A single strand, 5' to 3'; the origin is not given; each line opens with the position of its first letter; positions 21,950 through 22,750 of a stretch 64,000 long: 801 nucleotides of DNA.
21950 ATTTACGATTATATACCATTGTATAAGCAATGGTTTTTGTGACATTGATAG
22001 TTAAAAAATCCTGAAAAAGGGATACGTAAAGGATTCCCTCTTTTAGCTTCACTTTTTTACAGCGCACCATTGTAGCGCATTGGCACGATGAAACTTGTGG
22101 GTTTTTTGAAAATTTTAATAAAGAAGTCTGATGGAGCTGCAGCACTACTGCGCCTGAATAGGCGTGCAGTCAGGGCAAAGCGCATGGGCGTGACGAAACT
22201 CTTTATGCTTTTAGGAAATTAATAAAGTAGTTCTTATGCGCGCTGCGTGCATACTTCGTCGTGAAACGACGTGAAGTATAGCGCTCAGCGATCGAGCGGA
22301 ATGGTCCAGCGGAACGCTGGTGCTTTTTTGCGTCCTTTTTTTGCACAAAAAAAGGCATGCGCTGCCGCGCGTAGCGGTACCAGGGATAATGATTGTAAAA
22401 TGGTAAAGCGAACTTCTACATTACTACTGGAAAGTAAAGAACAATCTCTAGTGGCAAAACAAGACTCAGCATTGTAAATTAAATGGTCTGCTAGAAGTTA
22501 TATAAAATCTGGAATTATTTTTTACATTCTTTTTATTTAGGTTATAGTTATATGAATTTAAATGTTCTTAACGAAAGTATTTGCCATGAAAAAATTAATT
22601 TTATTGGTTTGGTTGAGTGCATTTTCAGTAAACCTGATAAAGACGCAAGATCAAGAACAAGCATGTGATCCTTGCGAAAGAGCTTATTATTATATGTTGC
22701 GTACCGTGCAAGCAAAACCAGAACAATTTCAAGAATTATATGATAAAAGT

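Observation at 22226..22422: Multi-hairpin repeat of about 200 nt with compensatory base-pair substitutions between copies (candidate structured RNA or mobile palindromic element)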

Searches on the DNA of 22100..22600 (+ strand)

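Call 14: search_rna_families(source=window, start=22100, end=22600, threshold=evalue, max_evalue=10, show_alignments=3)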
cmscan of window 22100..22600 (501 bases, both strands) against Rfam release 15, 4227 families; matches with E-value up to 10: 4.
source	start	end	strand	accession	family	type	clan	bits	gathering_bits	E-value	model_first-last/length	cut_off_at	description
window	22458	22537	-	RF01198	snoR69Y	Gene; snRNA; snoRNA; CD-box;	CL00051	15.4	45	6.9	1-99/99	no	Small nucleolar RNA snoR69Y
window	22457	22493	-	RF02477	GlsR9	Gene; snRNA; snoRNA; CD-box;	-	14.2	95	3.7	1-79/79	no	Small nucleolar RNA GlsR9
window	22214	22351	+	RF02502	Atu_C8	Gene; sRNA;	-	14.2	50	7.3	1-122/122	no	Rhizobiales sRNA Atu_C8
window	22567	22600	+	RF02488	GlsR25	Gene; snRNA; snoRNA; HACA-box;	-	13.2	100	7.1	1-34/146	3'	Small nucleolar RNA GlsR25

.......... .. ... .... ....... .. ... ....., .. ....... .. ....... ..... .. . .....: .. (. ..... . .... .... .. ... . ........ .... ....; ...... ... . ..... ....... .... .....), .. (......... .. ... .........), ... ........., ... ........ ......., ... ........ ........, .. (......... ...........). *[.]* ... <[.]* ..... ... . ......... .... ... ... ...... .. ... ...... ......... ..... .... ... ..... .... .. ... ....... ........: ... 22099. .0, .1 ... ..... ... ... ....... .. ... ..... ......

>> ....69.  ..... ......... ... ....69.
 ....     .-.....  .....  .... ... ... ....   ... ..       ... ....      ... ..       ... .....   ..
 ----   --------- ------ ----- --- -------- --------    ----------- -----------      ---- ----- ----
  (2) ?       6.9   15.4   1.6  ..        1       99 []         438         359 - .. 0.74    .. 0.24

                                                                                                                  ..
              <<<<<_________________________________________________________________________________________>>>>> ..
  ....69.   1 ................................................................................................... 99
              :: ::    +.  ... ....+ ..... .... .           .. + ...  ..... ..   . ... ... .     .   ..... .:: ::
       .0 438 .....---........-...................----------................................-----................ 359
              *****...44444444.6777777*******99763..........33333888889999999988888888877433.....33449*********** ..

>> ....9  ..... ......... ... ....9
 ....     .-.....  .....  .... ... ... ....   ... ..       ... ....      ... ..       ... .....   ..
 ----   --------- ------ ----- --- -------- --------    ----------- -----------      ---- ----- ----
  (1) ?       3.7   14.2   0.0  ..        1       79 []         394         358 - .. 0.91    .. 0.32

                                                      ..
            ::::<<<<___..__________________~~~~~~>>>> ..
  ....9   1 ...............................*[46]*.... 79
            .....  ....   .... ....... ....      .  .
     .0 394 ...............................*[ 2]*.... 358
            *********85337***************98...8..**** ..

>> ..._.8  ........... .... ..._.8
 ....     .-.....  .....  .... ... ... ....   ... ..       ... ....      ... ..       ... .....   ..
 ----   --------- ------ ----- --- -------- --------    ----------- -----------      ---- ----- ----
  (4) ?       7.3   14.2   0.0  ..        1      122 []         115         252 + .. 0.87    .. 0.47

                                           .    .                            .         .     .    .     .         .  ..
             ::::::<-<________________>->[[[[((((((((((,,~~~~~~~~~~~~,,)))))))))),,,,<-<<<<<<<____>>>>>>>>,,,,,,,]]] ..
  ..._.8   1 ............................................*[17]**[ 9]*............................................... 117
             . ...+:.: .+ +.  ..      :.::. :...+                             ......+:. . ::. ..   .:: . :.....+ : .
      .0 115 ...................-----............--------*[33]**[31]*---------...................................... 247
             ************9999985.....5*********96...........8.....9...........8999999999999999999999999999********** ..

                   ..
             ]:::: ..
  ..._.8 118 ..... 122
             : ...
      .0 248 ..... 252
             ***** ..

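Call 78: search_dna_similar(query=window:22226-22422:+, collection=plasmids, mode=distant, max_evalue=0.01, max_rows=10)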
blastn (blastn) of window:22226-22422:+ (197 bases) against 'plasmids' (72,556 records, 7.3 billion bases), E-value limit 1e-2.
No match.

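Call 79: search_dna_similar(query=window:22226-22422:+, collection=phages, mode=distant, max_evalue=0.01, max_rows=10)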
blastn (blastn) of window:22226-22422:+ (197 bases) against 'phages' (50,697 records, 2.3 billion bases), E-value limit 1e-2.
No match.
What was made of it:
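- Tried and rejected: BLASTN of A against plasmids and phages found no match (calls 78, 79).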

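Call 86: build_rna_model(alignment_id=A5, structure=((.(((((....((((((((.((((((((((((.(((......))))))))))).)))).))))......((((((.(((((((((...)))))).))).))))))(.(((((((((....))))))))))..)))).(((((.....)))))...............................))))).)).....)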
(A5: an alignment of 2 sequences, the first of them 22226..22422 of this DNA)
Model R1 built from alignment A5 (2 sequences, 197 columns); structure: as given.
model positions 197; base pairs 60; branch points 3; effective number of sequences 0.74; information 0.591 bits per position. Calibrated on 0.2 Mb of random sequence (short: E-values are rough).
structure used (alignment columns):
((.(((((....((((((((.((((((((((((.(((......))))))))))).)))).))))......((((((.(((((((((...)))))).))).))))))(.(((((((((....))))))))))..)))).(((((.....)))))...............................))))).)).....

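Call 87: search_with_rna_model(model_id=R1, source=window, filters=off, max_evalue=10)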
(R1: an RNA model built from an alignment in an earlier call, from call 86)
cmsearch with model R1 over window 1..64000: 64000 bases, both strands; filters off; matches with E-value up to 10: 169.
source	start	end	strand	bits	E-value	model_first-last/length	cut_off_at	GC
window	22226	22422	+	241.7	1.4e-65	1-197/197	no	0.49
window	63018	63213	+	236.8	3.4e-64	1-197/197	no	0.52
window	62766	62894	-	35.4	5.7e-08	1-197/197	no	0.49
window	8656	8773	+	19.3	0.0017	1-197/197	no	0.37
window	22334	22355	-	13.6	0.07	109-130/197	no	0.32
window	63126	63147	-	13.6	0.07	109-130/197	no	0.32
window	8352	8414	+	12.8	0.12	1-197/197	no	0.3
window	37438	37490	+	12.5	0.14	1-197/197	no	0.32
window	34663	34742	+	11.8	0.23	1-197/197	no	0.34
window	48420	48468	-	11.6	0.25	1-197/197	no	0.22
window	51271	51350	-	11.3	0.3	1-197/197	no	0.29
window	4057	4127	-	11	0.37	1-197/197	no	0.32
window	34655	34740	-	10.7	0.45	1-197/197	no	0.33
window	43784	43837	+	10.1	0.64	1-197/197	no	0.3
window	60067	60130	+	9.9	0.74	1-197/197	no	0.39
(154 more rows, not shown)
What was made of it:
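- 22226..22422 (+): Copy A, full element (A/B type). Similarity to B may extend about 12 nt further 5', to about 22214. CM R1 scores it 241.7 bits (call 87).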

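Call 88: search_with_rna_model(model_id=R1, sources=[L001, L081, L082, L083, L084, L085, L086, L087, L089, L090], filters=off, max_evalue=10, show_alignments=3)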
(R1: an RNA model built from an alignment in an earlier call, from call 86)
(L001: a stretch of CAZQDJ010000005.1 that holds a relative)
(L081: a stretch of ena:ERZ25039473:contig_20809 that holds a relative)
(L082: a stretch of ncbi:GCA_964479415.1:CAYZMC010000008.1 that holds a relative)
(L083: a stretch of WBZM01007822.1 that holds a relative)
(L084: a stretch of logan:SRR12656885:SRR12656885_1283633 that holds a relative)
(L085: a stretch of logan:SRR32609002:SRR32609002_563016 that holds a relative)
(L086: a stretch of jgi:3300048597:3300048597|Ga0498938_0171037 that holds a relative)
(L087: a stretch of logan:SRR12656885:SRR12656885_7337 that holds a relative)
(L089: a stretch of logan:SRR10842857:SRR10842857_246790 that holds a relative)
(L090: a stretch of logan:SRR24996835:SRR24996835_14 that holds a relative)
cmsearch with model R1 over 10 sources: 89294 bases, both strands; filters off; matches with E-value up to 10: 178.
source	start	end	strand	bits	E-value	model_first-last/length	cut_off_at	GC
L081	11904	12053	-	20.5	0.0011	1-197/197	no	0.43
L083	1635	1694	-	14.8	0.044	1-197/197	no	0.37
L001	166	218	-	13.7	0.091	1-197/197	no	0.38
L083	5000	5143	-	13.1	0.13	1-197/197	no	0.42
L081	17630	17695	-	12.2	0.24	1-197/197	no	0.45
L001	8193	8227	+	12.2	0.24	1-197/197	no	0.31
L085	2365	2453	+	11.7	0.32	1-197/197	no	0.36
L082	16408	16477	+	11.4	0.39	1-197/197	no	0.26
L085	2641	2718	+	11.3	0.43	1-197/197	no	0.37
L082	3417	3493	+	11.3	0.44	1-197/197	no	0.4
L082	9546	9599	-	11.2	0.44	1-197/197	no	0.24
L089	2009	2047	+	11.2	0.47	1-197/197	no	0.41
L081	7717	7741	-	11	0.53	1-197/197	no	0.48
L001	13018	13091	+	10.9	0.53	1-197/197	no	0.45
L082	10433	10581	-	10.8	0.59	1-197/197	no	0.52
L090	7689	7799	-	10.8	0.6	1-197/197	no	0.41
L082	11208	11227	+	10.7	0.63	110-129/197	no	0.4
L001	7362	7421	-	10.6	0.68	1-197/197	no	0.22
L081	16246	16345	-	10.2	0.87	1-197/197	no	0.34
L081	8468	8547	+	10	0.99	1-197/197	no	0.4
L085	833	859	-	9.9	1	1-197/197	no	0.33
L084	215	264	-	9.9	1.1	1-197/197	no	0.26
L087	1931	1963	-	9.8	1.1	1-197/197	no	0.45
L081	11971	11990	+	9.8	1.1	110-129/197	no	0.35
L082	20373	20438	-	9.7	1.2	1-197/197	no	0.23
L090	3640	3720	+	9.5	1.3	1-197/197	no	0.27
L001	12954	12999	+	9.5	1.4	1-197/197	no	0.3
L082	18606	18692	-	9.4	1.4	1-197/197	no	0.41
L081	15262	15331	+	9.4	1.4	1-197/197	no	0.34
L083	602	637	-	9.4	1.4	1-197/197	no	0.44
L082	20186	20241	-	9.4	1.4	1-197/197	no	0.34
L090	6672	6720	-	9.3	1.5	1-197/197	no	0.29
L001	4144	4176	+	9.3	1.5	1-197/197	no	0.24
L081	18792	18816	+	9.3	1.6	1-197/197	no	0.52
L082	9552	9604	+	9.2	1.6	1-197/197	no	0.23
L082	5543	5588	-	9.2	1.7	1-197/197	no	0.35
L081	2629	2680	-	9.1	1.7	1-197/197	no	0.31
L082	8159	8200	+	9.1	1.7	1-197/197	no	0.29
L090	10147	10196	-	9.1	1.7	1-197/197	no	0.34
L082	8039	8086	+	9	1.8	1-197/197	no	0.27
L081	12658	12709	-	9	1.8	1-197/197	no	0.21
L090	10409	10475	+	9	1.8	1-197/197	no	0.4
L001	8188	8222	-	9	1.9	1-197/197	no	0.34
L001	348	406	+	9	1.9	1-197/197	no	0.29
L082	18878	18911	-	8.9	2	1-197/197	no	0.56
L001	8085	8124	-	8.9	2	1-197/197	no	0.2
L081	6745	6906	-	8.8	2.1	1-197/197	no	0.35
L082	923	966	-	8.8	2.1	1-197/197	no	0.23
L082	5548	5593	+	8.8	2.1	1-197/197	no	0.35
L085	131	165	-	8.7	2.2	1-197/197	no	0.29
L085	1349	1387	-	8.7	2.2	1-197/197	no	0.46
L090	7493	7534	-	8.6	2.3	1-197/197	no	0.31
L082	1348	1369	-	8.6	2.3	1-197/197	no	0.41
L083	2908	2955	+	8.6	2.5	1-197/197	no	0.33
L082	17856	17923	-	8.5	2.6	1-197/197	no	0.28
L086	1366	1418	-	8.5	2.7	1-197/197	no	0.4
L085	681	735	+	8.4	2.7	1-197/197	no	0.22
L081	19358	19447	+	8.4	2.8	1-197/197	no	0.39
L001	1919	1966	-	8.4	2.8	1-197/197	no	0.25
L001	8479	8555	+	8.3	2.9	1-197/197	no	0.32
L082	5631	5681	+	8.3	3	1-197/197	no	0.25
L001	6494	6566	+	8.3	3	1-197/197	no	0.36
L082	10712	10897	-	8.2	3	1-197/197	no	0.54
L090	6480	6554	-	8.2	3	1-197/197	no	0.36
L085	1971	1998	-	8.2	3.1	1-197/197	no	0.29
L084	1427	1490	-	8.1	3.2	1-197/197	no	0.33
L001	2844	2875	+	8.1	3.3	1-197/197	no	0.44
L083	5068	5087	+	8.1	3.3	110-129/197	no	0.3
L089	4506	4563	-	8.1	3.3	1-197/197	no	0.52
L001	877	943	-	8.1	3.4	1-197/197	no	0.39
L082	8034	8081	-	8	3.5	1-197/197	no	0.23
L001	3903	3978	-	8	3.6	1-197/197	no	0.32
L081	8423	8464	+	7.9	3.7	1-197/197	no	0.33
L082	8228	8283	+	7.9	3.7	1-197/197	no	0.36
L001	2916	2971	+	7.9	3.8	1-197/197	no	0.43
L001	2911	2966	-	7.9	3.8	1-197/197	no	0.43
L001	10946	11013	+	7.8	3.9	1-197/197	no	0.28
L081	19686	19744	+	7.8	4.1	1-197/197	no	0.31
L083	1085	1145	-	7.7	4.2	1-197/197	no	0.25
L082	1392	1585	-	7.7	4.3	1-197/197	no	0.34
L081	6853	6913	+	7.7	4.3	1-197/197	no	0.34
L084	1840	1918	+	7.7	4.4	1-197/197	no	0.35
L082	11545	11604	-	7.6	4.5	1-197/197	no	0.27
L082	19876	19936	-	7.6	4.6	1-197/197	no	0.33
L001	1520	1564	-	7.6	4.6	1-197/197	no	0.24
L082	2405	2463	+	7.6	4.7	1-197/197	no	0.27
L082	17414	17468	-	7.5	4.9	1-197/197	no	0.29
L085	619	686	-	7.5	4.9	1-197/197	no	0.26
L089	2026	2123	-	7.5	5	1-197/197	no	0.31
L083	3592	3655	-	7.5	5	1-197/197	no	0.42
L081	6090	6128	+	7.4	5.1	1-197/197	no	0.49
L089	3138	3203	-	7.4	5.1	1-197/197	no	0.32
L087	146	181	-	7.4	5.3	1-197/197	no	0.22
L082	15432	15468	+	7.4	5.3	1-197/197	no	0.16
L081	11797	11845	+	7.4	5.3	1-197/197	no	0.18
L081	9740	9780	+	7.3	5.4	1-197/197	no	0.29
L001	256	331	+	7.3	5.4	1-197/197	no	0.33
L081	15107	15176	-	7.3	5.6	1-197/197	no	0.29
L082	2519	2583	-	7.3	5.6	1-197/197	no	0.51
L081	15851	15910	-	7.3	5.7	1-197/197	no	0.37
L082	1125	1186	-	7.3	5.7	1-197/197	no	0.42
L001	313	370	-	7.2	5.7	1-197/197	no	0.24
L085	2793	2888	-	7.2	5.8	1-197/197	no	0.33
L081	14835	14891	+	7.2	5.9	1-197/197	no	0.3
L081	18787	18811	-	7.2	5.9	1-197/197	no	0.44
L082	13914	13942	-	7.2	6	1-197/197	no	0.31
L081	8396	8542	-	7.1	6.1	1-197/197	no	0.37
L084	1881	1938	-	7.1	6.1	1-197/197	no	0.31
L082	17099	17171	+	7.1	6.1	1-197/197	no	0.26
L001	662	723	-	7.1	6.3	1-197/197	no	0.39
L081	7688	7781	+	7.1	6.3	1-197/197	no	0.35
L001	6001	6070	+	7.1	6.4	1-197/197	no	0.33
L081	17981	18087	+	7.1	6.4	1-197/197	no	0.31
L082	15297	15324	-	7.1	6.4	1-197/197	no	0.21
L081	1046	1104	+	7.1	6.5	1-197/197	no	0.36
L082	17681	17724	-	7.1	6.5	1-197/197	no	0.34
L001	13423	13449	+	7.1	6.5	1-197/197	no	0.41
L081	17706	17753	-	7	6.6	1-197/197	no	0.56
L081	1245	1295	-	7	6.8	1-197/197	no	0.24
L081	12549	12570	+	7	6.8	109-130/197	no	0.36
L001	3675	3710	-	7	6.9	1-197/197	no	0.31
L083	2295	2317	+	7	6.9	1-197/197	no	0.35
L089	1402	1445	+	6.9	7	1-197/197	no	0.48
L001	2143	2187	-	6.9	7.1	1-197/197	no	0.29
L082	17094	17166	-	6.9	7.1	1-197/197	no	0.26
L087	1458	1532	-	6.9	7.1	1-197/197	no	0.31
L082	19889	19917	+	6.9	7.1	1-197/197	no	0.24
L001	7761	7800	-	6.9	7.2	1-197/197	no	0.2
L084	621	664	+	6.9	7.3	1-197/197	no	0.25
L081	12342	12389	-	6.9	7.3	1-197/197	no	0.21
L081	18178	18227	+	6.9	7.3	1-197/197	no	0.24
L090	2269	2325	-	6.9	7.3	1-197/197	no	0.35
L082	1461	1485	+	6.9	7.3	107-131/197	no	0.48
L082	7575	7627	+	6.9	7.4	1-197/197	no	0.34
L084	2317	2363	-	6.9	7.4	1-197/197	no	0.38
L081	16156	16210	-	6.8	7.4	1-197/197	no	0.31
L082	8588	8616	+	6.8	7.6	1-197/197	no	0.38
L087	1935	1969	+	6.8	7.6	1-197/197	no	0.4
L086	541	579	+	6.8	7.8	1-197/197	no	0.36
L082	6225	6274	-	6.8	7.8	1-197/197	no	0.22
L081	18302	18372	+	6.8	7.8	1-197/197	no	0.24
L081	19039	19100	-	6.8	7.8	1-197/197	no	0.39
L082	12553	12616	+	6.8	7.9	1-197/197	no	0.33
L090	7560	7630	-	6.8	7.9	1-197/197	no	0.3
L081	360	458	-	6.8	7.9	1-197/197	no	0.4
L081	5437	5507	-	6.7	8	1-197/197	no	0.42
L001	8598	8681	-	6.7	8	1-197/197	no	0.27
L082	18661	18734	+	6.7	8.1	1-197/197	no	0.35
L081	12727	12757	-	6.7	8.2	1-197/197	no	0.29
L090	11877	11924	+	6.7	8.3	1-197/197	no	0.23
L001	5996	6065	-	6.7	8.4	1-197/197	no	0.31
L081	12339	12396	+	6.7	8.4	1-197/197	no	0.21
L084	764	818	-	6.7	8.4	1-197/197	no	0.27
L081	8852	8880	+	6.7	8.4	1-197/197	no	0.34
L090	5418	5468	-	6.6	8.4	1-197/197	no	0.22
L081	16598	16669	-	6.6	8.4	1-197/197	no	0.28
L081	9833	9889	-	6.6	8.5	1-197/197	no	0.28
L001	9572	9649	+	6.6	8.6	1-197/197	no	0.36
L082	14175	14266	-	6.6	8.6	1-197/197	no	0.48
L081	3679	3748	+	6.6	8.6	1-197/197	no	0.34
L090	2639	2699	-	6.6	8.6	1-197/197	no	0.38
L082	7388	7516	+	6.6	8.7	1-197/197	no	0.38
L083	2357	2414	+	6.6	8.8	1-197/197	no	0.26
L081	18741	18789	+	6.6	9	1-197/197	no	0.45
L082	11208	11227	-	6.6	9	110-129/197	no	0.4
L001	4924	4969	+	6.5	9.2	1-197/197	no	0.24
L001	8689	8767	+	6.5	9.4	1-197/197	no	0.38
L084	1979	2029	-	6.5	9.4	1-197/197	no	0.33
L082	14592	14680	-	6.5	9.4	1-197/197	no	0.35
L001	5342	5411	+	6.5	9.5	1-197/197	no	0.27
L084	69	125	-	6.5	9.5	1-197/197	no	0.32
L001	11264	11309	+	6.5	9.5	1-197/197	no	0.33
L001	5367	5416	-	6.5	9.6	1-197/197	no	0.22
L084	1984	2034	+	6.4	9.7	1-197/197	no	0.33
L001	1160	1214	-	6.4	9.7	1-197/197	no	0.27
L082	7819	7913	-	6.4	9.8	1-197/197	no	0.35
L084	2937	2985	-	6.4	9.9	1-197/197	no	0.35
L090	7375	7436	-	6.4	10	1-197/197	no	0.35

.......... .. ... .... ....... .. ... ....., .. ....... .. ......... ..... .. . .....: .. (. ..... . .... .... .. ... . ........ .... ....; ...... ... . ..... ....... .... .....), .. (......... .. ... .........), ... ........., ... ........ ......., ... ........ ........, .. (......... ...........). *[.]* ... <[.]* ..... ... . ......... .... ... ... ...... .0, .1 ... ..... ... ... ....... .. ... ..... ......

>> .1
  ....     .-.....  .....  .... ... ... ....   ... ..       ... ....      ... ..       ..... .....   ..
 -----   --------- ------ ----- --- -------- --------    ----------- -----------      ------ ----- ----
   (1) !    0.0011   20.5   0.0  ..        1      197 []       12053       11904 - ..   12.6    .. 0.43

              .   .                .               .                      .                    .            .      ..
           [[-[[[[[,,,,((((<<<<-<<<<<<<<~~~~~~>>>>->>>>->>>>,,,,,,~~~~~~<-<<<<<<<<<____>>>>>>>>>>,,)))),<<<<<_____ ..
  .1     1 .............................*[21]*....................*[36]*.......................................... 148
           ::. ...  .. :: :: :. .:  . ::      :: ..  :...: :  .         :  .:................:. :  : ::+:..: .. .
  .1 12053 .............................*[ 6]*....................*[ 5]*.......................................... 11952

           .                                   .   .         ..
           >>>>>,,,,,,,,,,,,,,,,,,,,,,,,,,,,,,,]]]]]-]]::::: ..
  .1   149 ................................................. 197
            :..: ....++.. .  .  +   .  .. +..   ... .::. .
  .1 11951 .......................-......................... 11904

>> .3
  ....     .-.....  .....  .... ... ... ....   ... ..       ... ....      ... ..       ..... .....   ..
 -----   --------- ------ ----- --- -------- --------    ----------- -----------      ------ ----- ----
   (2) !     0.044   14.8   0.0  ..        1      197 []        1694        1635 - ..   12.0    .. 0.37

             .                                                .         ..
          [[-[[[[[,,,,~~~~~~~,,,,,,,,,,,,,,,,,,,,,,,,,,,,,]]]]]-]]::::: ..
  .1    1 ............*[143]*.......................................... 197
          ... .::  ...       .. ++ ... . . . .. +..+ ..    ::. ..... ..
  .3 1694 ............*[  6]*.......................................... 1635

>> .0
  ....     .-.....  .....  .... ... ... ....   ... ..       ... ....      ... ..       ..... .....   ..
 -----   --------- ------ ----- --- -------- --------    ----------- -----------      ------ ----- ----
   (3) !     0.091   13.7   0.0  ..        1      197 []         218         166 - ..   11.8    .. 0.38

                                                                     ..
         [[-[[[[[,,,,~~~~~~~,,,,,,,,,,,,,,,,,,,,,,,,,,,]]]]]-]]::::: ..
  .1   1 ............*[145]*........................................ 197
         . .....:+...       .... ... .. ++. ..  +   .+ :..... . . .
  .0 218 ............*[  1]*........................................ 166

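Call 94: build_rna_model(alignment_id=A6, structure=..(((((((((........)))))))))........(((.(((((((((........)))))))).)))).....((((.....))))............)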
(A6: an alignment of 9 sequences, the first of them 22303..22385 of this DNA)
Model R2 built from alignment A6 (9 sequences, 100 columns); structure: as given.
model positions 87; base pairs 25; branch points 2; effective number of sequences 4.41; information 0.654 bits per position. Calibrated on 0.2 Mb of random sequence (short: E-values are rough).
structure used (alignment columns):
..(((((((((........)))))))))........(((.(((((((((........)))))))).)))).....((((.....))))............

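Call 95: search_with_rna_model(model_id=R2, sources=[window, L081, L082, L083, L084, L085, L086, L087, L089, L090, L001], filters=default, max_evalue=0.05, make_alignment=true)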
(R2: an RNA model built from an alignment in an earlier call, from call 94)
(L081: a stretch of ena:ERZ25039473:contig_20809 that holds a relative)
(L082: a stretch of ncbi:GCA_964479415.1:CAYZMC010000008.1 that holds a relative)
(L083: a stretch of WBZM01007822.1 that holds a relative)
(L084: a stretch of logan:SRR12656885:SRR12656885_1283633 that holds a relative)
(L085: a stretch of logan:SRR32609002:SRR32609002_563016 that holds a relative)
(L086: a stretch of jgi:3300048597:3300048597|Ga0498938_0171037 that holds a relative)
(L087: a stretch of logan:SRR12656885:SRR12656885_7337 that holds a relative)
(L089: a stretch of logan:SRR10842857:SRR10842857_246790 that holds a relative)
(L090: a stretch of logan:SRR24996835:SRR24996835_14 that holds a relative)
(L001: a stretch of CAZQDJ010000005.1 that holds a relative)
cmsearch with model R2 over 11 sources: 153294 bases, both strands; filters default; matches with E-value up to 0.05: 11.
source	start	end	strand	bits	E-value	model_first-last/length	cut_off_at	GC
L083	5035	5126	-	88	1.4e-19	1-87/87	no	0.51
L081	11940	12029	-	87.7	1.6e-19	1-87/87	no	0.5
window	62802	62889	-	80.4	1.1e-17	1-87/87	no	0.52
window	22302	22385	+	70.7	2.7e-15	1-87/87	no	0.56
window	63094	63174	+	69.2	6.5e-15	1-87/87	no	0.54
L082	11173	11256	+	66.5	3.1e-14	1-87/87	no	0.54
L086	1522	1612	-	62.1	3.9e-13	1-87/87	no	0.46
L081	12510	12587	+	48.7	7.9e-10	1-87/87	no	0.44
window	21698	21783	-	38.7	2.4e-07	1-87/87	no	0.53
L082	10746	10871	-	29.2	5.7e-05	1-87/87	no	0.62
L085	2597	2682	+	24.3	0.00096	1-87/87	no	0.47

Alignment A7: 11 matches aligned to the model, 141 columns, each read 5' to 3' on its own strand. Consensus structure (alignment columns), stored with it:
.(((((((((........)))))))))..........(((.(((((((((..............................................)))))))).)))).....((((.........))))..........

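Call 101: search_with_rna_model(model_id=R2, sources=[L091, L092], filters=off, max_evalue=0.1)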
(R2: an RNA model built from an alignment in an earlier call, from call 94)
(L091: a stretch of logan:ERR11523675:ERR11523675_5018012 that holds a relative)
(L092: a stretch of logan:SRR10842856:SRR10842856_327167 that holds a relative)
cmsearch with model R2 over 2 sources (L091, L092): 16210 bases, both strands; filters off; matches with E-value up to 0.1: 1.
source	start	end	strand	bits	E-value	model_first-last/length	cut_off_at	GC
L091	7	97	+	84.5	1.1e-19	1-87/87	no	0.55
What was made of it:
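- CM R2 finds 12 copies and nothing else in about 170 kb (calls 95, 101).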
